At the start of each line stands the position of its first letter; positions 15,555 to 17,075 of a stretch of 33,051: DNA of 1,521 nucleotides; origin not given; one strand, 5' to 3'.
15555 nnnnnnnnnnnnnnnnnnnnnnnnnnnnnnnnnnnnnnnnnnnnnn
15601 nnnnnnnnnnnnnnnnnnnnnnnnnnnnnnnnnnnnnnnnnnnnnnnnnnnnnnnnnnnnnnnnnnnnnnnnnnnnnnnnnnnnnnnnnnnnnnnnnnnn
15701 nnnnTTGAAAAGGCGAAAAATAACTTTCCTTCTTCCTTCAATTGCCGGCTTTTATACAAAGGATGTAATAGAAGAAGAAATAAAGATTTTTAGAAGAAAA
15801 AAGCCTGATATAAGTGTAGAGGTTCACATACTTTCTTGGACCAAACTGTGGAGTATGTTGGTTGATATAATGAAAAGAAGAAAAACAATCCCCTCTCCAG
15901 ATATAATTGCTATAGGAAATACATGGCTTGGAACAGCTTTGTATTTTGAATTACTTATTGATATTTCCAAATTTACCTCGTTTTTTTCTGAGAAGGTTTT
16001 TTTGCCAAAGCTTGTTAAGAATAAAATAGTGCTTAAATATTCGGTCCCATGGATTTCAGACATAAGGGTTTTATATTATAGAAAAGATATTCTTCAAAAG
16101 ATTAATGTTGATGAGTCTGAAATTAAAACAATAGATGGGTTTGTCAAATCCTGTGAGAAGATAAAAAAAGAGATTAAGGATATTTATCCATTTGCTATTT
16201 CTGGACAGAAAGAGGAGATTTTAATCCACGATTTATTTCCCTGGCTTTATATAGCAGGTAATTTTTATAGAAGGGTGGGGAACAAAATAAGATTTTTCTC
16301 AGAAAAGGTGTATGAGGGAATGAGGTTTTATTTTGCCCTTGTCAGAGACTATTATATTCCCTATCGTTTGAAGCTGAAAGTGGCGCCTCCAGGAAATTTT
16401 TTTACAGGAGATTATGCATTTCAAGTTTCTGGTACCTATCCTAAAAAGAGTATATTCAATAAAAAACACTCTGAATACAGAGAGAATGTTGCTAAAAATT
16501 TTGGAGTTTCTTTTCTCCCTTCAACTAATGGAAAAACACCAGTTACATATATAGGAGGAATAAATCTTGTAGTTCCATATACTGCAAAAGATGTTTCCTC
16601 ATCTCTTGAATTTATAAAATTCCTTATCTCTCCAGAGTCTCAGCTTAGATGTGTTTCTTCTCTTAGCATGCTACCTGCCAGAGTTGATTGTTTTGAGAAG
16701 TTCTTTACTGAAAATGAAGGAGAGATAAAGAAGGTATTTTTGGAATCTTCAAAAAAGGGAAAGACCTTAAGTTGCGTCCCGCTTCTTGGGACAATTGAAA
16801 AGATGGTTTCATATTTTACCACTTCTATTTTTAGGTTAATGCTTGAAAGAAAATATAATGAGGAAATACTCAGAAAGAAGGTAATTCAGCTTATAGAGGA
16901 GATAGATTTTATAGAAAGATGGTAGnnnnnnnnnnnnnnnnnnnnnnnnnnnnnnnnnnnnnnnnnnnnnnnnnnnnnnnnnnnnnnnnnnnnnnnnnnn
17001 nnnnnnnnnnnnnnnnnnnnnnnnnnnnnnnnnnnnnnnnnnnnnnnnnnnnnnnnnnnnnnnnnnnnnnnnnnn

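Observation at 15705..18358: Leaderless SBP-like protein coupled to a soluble GAF-GGDEF cyclase: candidate cytoplasmic sugar to c-di-GMP sensor feeding the riboswitch 2 kb downstream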

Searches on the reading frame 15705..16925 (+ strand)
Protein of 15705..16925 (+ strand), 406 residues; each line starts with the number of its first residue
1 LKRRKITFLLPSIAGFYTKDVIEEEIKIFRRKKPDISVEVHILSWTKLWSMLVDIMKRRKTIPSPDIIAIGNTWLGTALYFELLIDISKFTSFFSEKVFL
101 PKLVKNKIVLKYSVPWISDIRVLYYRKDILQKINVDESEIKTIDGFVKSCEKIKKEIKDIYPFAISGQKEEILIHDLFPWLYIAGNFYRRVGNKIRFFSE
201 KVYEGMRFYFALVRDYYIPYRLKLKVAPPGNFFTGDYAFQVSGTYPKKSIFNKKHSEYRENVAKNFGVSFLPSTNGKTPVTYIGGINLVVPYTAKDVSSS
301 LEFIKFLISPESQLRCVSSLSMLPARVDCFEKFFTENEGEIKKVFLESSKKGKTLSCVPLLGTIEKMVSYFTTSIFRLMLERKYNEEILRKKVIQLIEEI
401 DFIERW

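Call 5: search_protein_families(library=pfam, proteins=[window:15705-16925:+], max_evalue=0.01)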
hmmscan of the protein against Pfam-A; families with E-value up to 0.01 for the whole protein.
window:15705-16925:+ (406 aa): 2 families
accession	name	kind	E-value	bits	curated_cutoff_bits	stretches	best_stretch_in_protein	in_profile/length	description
PF01547.30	SBP_bac_1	-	7e-20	72.7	26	1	20-313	12-306/307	Bacterial extracellular solute-binding protein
PF13416.11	SBP_bac_8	-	3.3e-18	66.9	27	1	27-330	4-266/279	Bacterial extracellular solute-binding protein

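Call 8: find_homologous_proteins(query=window:15705-16925:+, max_evalue=0.001)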
Query window:15705-16925:+ (406 aa): 18 proteins with E <= 0.001 among 4344 candidates.
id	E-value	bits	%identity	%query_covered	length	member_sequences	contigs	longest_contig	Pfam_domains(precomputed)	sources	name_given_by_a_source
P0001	4.5e-266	900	100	100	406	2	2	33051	PF13416.12,PF01547.31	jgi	-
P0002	2.1e-187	641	65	100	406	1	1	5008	PF13416.12,PF01547.31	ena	-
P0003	2.3e-75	272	34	98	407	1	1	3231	PF13416.12,PF01547.31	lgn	-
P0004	1.3e-70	257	34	98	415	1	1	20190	PF13416.12,PF01547.31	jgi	jgi:multiple sugar transport system substrate-binding protein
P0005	8.1e-70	254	33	96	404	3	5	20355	PF13416.12,PF01547.31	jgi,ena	-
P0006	1.1e-67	247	38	86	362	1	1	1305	PF13416.12,PF01547.31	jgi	jgi:multiple sugar transport system substrate-binding protein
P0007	7.3e-66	241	33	98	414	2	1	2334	PF13416.12,PF01547.31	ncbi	-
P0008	2.1e-65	239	34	96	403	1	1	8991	PF13416.12,PF01547.31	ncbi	-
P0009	5.7e-64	235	33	98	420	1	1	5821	PF13416.12,PF01547.31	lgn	-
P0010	2.5e-62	229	32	98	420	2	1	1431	PF13416.12,PF01547.31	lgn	-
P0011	2.5e-60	223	36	83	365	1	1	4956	PF13416.12,PF01547.31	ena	-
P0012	6.6e-59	218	33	99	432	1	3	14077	PF13416.12,PF01547.31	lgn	-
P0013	2.6e-55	206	31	98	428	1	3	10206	PF13416.12,PF01547.31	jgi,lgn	jgi:multiple sugar transport system substrate-binding protein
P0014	1.7e-47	180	36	69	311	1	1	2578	PF13416.12,PF01547.31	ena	-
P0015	6.8e-47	178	28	99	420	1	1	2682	PF13416.12,PF01547.31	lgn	-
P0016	6.6e-43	165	28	96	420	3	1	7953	PF13416.12,PF01547.31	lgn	-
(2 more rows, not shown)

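Call 10: find_encoding_contigs(protein=P0004, flank=6000, max_places=3)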
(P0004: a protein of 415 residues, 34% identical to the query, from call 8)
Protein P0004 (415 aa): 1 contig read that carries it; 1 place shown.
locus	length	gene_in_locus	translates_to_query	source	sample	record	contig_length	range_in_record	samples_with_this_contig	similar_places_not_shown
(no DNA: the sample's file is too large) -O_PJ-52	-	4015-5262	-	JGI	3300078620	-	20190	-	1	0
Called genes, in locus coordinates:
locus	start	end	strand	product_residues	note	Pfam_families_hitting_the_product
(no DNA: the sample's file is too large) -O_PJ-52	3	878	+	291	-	PF16927:HisKA_7TM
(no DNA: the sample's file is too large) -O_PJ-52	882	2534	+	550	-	PF16927:HisKA_7TM, PF00512:HisKA (faint), PF02518:HATPase_c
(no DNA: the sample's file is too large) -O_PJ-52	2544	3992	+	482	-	PF00072:Response_reg, PF00512:HisKA, PF02518:HATPase_c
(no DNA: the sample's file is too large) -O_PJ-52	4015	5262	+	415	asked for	PF01547:SBP_bac_1, PF13416:SBP_bac_8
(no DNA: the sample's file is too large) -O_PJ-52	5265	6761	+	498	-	PF13185:GAF_2 (faint), PF01590:GAF (weak), PF13492:GAF_3, PF00990:GGDEF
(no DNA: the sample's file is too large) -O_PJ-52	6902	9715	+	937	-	-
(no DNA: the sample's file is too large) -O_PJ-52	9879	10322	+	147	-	-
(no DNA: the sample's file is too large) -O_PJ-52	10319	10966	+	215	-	-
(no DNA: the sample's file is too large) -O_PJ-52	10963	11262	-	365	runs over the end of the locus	PF02797:Chal_sti_synt_C, PF08541:ACP_syn_III_C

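Call 11: find_encoding_contigs(protein=P0005, flank=6000, max_places=3)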
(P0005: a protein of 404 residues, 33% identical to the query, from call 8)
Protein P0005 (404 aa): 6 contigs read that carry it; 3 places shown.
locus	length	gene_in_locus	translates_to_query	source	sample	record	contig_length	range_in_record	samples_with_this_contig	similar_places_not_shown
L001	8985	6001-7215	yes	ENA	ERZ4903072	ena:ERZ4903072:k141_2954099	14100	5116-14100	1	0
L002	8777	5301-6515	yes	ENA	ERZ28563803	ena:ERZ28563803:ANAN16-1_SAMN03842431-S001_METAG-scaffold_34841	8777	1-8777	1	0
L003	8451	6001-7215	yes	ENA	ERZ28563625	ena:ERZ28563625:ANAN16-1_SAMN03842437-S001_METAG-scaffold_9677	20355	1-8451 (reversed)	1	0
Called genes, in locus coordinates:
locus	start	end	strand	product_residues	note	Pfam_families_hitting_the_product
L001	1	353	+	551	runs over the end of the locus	PF16927:HisKA_7TM, PF00512:HisKA (weak), PF02518:HATPase_c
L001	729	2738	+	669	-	PF16927:HisKA_7TM, PF00512:HisKA (faint), PF02518:HATPase_c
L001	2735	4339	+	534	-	PF16927:HisKA_7TM, PF02518:HATPase_c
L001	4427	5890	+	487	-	PF00072:Response_reg, PF13426:PAS_9 (faint), PF00512:HisKA, PF02518:HATPase_c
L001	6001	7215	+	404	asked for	PF01547:SBP_bac_1, PF13416:SBP_bac_8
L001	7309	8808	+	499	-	PF13185:GAF_2 (faint), PF01590:GAF (weak), PF13492:GAF_3, PF00990:GGDEF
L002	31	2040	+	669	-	PF16927:HisKA_7TM, PF00512:HisKA (faint), PF02518:HATPase_c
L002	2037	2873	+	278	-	-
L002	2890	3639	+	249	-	PF02518:HATPase_c, PF14501:HATPase_c_5 (weak)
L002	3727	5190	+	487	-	PF00072:Response_reg, PF13426:PAS_9 (faint), PF00512:HisKA, PF02518:HATPase_c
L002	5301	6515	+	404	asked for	PF01547:SBP_bac_1, PF13416:SBP_bac_8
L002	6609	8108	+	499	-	PF13185:GAF_2 (faint), PF01590:GAF (weak), PF13492:GAF_3, PF00990:GGDEF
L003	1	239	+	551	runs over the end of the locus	PF16927:HisKA_7TM, PF00512:HisKA (weak), PF02518:HATPase_c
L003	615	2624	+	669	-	PF16927:HisKA_7TM, PF00512:HisKA (faint), PF02518:HATPase_c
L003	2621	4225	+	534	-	PF16927:HisKA_7TM, PF02518:HATPase_c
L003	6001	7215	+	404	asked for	PF01547:SBP_bac_1, PF13416:SBP_bac_8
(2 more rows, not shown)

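Call 12: find_encoding_contigs(protein=P0012, flank=6000, max_places=3)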
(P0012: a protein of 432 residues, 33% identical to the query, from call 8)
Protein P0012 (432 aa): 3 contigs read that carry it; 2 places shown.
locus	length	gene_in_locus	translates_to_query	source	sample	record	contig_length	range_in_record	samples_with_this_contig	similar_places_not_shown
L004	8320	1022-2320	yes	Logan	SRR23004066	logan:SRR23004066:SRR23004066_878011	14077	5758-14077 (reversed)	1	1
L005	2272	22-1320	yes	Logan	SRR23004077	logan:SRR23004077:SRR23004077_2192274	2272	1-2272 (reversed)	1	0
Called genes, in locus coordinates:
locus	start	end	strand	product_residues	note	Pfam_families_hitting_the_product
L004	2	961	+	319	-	?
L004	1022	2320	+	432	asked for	PF01547:SBP_bac_1, PF13416:SBP_bac_8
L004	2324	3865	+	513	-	PF01590:GAF (faint), PF13185:GAF_2 (faint), PF13492:GAF_3 (weak), PF00990:GGDEF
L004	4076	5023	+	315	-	-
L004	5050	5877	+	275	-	-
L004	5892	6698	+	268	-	-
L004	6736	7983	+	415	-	PF13585:CHU_C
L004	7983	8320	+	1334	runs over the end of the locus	PF18329:SGBP_B_XBD (faint)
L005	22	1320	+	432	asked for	PF01547:SBP_bac_1, PF13416:SBP_bac_8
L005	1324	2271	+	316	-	?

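Call 14: find_encoding_contigs(protein=P0013, flank=8000, max_places=2)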
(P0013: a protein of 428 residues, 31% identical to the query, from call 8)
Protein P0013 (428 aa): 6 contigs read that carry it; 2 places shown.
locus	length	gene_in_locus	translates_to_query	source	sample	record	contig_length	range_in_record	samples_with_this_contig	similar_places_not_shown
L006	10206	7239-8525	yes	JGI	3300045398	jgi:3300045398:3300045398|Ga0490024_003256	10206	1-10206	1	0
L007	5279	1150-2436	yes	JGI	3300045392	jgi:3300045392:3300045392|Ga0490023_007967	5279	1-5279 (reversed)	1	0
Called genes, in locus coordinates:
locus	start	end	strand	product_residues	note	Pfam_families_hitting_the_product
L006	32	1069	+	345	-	PF02836:Glyco_hydro_2_C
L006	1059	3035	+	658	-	-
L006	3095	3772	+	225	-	-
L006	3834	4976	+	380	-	PF00691:OmpA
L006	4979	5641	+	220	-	-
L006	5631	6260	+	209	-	PF18935:DUF5683 (weak)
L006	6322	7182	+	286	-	-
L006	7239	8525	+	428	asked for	PF01547:SBP_bac_1, PF13416:SBP_bac_8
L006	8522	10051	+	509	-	PF13492:GAF_3 (faint), PF01590:GAF (faint), PF13185:GAF_2 (weak), PF00990:GGDEF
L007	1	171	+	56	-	?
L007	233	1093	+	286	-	-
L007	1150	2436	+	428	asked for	PF01547:SBP_bac_1, PF13416:SBP_bac_8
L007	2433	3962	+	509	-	PF13492:GAF_3 (faint), PF01590:GAF (faint), PF13185:GAF_2 (weak), PF00990:GGDEF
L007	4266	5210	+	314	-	-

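Call 15: find_encoding_contigs(protein=P0016, flank=8000, max_places=2)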
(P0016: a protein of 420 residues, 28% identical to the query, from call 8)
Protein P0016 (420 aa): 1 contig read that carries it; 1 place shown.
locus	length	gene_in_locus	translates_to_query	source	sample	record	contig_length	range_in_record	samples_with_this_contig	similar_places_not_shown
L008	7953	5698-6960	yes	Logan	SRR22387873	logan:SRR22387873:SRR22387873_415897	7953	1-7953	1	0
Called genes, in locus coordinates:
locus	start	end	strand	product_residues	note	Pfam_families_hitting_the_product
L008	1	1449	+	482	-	?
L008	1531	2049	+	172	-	PF02577:BFN_dom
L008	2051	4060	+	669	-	PF12439:GDE_N, PF06202:GDE_C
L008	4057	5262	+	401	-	PF00512:HisKA, PF02518:HATPase_c, PF13589:HATPase_c_3 (faint)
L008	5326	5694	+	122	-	PF00072:Response_reg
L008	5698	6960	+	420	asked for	PF01547:SBP_bac_1, PF13416:SBP_bac_8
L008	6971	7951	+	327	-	?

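Call 16: find_encoding_contigs(protein=P0008, flank=8000, max_places=2)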
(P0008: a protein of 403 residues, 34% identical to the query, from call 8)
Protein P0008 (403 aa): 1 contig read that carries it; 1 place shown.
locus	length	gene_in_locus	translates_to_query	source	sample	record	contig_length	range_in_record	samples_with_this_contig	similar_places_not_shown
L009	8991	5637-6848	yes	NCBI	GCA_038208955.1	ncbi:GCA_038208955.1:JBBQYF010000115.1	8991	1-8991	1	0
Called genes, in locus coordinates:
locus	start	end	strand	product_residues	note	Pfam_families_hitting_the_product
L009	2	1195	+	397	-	?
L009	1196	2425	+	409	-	PF16927:HisKA_7TM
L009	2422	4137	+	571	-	PF16927:HisKA_7TM, PF13185:GAF_2 (faint), PF02518:HATPase_c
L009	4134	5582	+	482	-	PF00072:Response_reg, PF13188:PAS_8 (weak), PF00512:HisKA, PF02518:HATPase_c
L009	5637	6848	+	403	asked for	PF01547:SBP_bac_1, PF13416:SBP_bac_8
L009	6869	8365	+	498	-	PF01590:GAF (weak), PF13185:GAF_2 (faint), PF13492:GAF_3 (weak), PF01590:GAF (weak), PF13492:GAF_3, PF00990:GGDEF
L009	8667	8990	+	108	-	?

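Call 18: find_related_loci(query=A2, collection=genome_contigs, flank=8000)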
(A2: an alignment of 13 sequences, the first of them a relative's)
Query A2 (406 aa) in genome_contigs; peptide patterns used: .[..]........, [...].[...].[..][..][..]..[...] (x = any residue, [..] = any of these).
60 stretches matched a pattern; 43 encode a relative of the query (tblastn E <= 1e-3); 43 distinct loci.
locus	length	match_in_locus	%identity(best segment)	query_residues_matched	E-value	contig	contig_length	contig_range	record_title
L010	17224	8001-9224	35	2-403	2e-79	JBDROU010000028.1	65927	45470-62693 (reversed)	MAG: bacterium isolate MEGAHIT-group-1.972 k141_11677995, whole genome shotgun sequence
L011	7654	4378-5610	35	1-403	2e-79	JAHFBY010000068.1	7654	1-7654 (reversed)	MAG: Elusimicrobia bacterium isolate nzgw209 NODE_17353_length_7655_cov_2.928989, whole genome shotgun sequence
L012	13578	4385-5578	32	2-404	1e-77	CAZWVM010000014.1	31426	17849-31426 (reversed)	MAG TPA_asm: uncultured bacterium isolate binchicken_co22_231 genome assembly, contig: NODE_1512_length_31426_cov_8.1726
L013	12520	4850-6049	35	8-403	2e-77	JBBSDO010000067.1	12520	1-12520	MAG: Elusimicrobiota bacterium isolate LS1_sbin.10 LS1_sbin.10_K_397108_L_12520_cov_9.0000, whole genome shotgun sequenc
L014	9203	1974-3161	33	8-403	2e-76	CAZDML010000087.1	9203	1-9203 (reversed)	MAG TPA_asm: uncultured Elusimicrobia sp. isolate SRP189682_co1_70 genome assembly, contig: NODE_18537_length_9203_cov_4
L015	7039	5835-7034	34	8-403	1e-75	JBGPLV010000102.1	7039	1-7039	MAG: Elusimicrobiota bacterium isolate OBJ_0618_7090110_253 k141_4364411_length_7039_cov_10.0000, whole genome shotgun s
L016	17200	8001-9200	32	8-403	5e-75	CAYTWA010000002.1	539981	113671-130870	MAG TPA_asm: uncultured Elusimicrobia sp. isolate SRP150892_co2_137 genome assembly, contig: NODE_4_length_539981_cov_13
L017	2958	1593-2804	34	5-403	3e-75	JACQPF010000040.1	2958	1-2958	MAG: Elusimicrobia bacterium isolate NC_groundwater_1300_Ag_S-0.2um_60_19 S_p2_S4_coassembly_k141_396045, whole genome s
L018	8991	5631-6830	33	8-403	2e-74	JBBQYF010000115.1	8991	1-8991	MAG: Elusimicrobiota bacterium isolate Co_metawrap_2151 Cmw_2151_k141_181530_length_8991_cov_7.0000, whole genome shotgu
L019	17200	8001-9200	34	8-403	6e-74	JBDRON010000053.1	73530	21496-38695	MAG: Elusimicrobiota bacterium isolate MEGAHIT-group-1.958 k141_10901148, whole genome shotgun sequence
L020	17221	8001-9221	36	5-403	4e-74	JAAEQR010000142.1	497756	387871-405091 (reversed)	MAG: PVC group bacterium isolate Gpa_23 GpaG_CONTIG2101741, whole genome shotgun sequence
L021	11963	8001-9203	35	8-403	3e-73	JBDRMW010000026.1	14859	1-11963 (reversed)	MAG: bacterium isolate MEGAHIT-group-1.85 k141_112003, whole genome shotgun sequence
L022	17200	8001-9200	33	8-403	4e-73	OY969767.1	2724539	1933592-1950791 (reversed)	MAG: uncultured Elusimicrobia bacterium isolate MFD00032.bin.c.1 genome assembly, chromosome: 1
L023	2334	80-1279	33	8-403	2e-74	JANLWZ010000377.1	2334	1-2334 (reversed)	MAG: Elusimicrobiota bacterium isolate OTE_20_metabat_165_sub OTE_20_k141_3600988, whole genome shotgun sequence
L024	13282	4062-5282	34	5-403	3e-72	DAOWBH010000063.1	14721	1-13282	MAG TPA_asm: Spirochaetota bacterium isolate CSMAG_1856 CSMAG_1856_k141_2224741_length_14721_cov_14.4981, whole genome s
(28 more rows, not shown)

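Call 19: search_solved_structures(query=A2, max_evalue=0.001, show_alignments=1)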
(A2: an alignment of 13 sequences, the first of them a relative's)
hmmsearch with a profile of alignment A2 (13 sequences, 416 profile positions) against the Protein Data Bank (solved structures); distinct sequences matched with E-value up to 0.001: 513 (the best 60 are shown).
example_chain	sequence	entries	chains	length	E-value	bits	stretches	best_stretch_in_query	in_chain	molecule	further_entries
7x0i_A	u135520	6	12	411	2.3e-80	273.3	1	6-412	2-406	CbpB | CpbB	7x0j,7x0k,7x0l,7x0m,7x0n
7c63_A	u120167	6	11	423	1.6e-77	264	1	5-413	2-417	Sugar ABC transporter, periplasmic sugar-binding protein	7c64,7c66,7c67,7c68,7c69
7c71_A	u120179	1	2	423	4.1e-77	262.6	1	5-413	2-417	Sugar ABC transporter, periplasmic sugar-binding protein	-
7c6f_A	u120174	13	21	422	5.1e-76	259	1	5-413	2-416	Sugar ABC transporter, periplasmic sugar-binding protein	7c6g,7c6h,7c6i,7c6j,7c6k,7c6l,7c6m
7c6x_A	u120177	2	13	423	3.9e-75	256.1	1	5-413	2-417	Sugar ABC transporter, periplasmic sugar-binding protein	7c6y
7c6z_A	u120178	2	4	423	3.9e-75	256.1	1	5-413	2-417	Sugar ABC transporter, periplasmic sugar-binding protein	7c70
5ysb_A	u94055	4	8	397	2.6e-44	154.6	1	24-405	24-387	Lin1841 protein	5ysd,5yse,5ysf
3uor_A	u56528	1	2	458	1.3e-43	152.3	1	7-402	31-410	ABC transporter sugar binding protein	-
1eu8_A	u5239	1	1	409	2.3e-35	125.1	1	27-379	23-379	TREHALOSE/MALTOSE BINDING PROTEIN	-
5ci5_A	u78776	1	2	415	1.8e-33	118.8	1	21-384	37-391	Extracellular solute-binding protein family 1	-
6dtq_A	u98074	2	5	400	9e-33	116.6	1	22-336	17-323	maltose-binding protein MalE3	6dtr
3k01_A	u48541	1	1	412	2e-28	102.2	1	25-366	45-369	Acarbose/maltose binding protein GacH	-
3jzj_A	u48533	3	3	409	2e-28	102.2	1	25-366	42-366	Acarbose/maltose binding protein GacH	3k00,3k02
6jb0_A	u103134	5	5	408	6.9e-23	84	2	69-202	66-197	ABC transporter, periplasmic substrate-binding protein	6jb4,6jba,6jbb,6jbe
6jaz_A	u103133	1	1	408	1.4e-22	83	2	69-202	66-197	ABC transporter, periplasmic substrate-binding protein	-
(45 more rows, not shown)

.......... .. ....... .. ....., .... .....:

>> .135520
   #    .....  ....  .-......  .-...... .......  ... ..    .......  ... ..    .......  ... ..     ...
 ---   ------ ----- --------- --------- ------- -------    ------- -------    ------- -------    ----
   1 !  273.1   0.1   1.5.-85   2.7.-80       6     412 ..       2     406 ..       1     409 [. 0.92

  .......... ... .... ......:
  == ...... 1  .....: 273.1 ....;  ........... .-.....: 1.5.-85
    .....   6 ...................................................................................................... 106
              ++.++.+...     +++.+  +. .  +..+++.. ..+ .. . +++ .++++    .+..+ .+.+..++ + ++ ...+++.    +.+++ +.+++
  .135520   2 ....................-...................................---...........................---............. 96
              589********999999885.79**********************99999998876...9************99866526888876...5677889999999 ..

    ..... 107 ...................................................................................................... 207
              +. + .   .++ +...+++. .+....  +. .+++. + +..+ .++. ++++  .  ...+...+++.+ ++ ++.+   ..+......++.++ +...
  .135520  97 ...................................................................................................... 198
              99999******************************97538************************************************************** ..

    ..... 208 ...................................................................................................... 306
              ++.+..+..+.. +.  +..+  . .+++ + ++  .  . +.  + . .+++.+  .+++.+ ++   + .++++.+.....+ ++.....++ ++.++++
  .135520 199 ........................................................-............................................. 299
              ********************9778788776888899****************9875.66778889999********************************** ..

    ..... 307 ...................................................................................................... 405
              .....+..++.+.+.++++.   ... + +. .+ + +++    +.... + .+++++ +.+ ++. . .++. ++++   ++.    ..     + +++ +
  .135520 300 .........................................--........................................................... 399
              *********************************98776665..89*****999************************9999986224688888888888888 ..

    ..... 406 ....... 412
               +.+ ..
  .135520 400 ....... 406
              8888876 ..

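Call 26: find_encoding_contigs(protein=P0002, flank=8000, max_places=2)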
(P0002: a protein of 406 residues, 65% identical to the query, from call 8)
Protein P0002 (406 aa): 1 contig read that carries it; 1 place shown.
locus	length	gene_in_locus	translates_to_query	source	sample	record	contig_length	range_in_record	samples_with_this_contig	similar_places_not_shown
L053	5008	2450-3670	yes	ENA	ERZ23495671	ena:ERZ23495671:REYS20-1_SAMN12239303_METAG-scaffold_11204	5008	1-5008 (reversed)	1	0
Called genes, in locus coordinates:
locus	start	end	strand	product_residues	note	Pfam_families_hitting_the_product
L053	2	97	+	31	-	?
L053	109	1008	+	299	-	-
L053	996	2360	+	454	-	PF03198:Glyco_hydro_72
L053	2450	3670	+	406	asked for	PF01547:SBP_bac_1, PF13416:SBP_bac_8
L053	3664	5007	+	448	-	?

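Call 27: find_encoding_contigs(protein=P0001, flank=10000, max_places=3)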
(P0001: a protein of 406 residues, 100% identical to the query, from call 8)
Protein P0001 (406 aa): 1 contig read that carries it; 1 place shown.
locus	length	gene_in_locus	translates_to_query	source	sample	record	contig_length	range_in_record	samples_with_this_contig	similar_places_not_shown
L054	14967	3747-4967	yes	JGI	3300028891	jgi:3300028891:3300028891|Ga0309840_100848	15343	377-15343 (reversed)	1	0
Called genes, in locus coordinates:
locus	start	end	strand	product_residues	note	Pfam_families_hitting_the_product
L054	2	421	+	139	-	?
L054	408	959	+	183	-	PF07963:N_methyl (weak)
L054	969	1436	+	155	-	PF18935:DUF5683 (weak)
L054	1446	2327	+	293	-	PF18559:Exop_C (weak)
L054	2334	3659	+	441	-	PF03198:Glyco_hydro_72, PF02836:Glyco_hydro_2_C (weak)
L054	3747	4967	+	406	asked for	PF01547:SBP_bac_1, PF13416:SBP_bac_8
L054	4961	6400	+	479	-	PF00990:GGDEF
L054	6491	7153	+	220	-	-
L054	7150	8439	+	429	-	PF00691:OmpA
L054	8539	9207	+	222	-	-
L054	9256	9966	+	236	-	-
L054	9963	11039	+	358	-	-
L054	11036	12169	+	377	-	PF13585:CHU_C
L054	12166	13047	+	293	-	-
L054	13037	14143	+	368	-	PF02463:SMC_N (weak), PF00005:ABC_tran, PF13304:AAA_21 (faint), PF17912:OB_MalK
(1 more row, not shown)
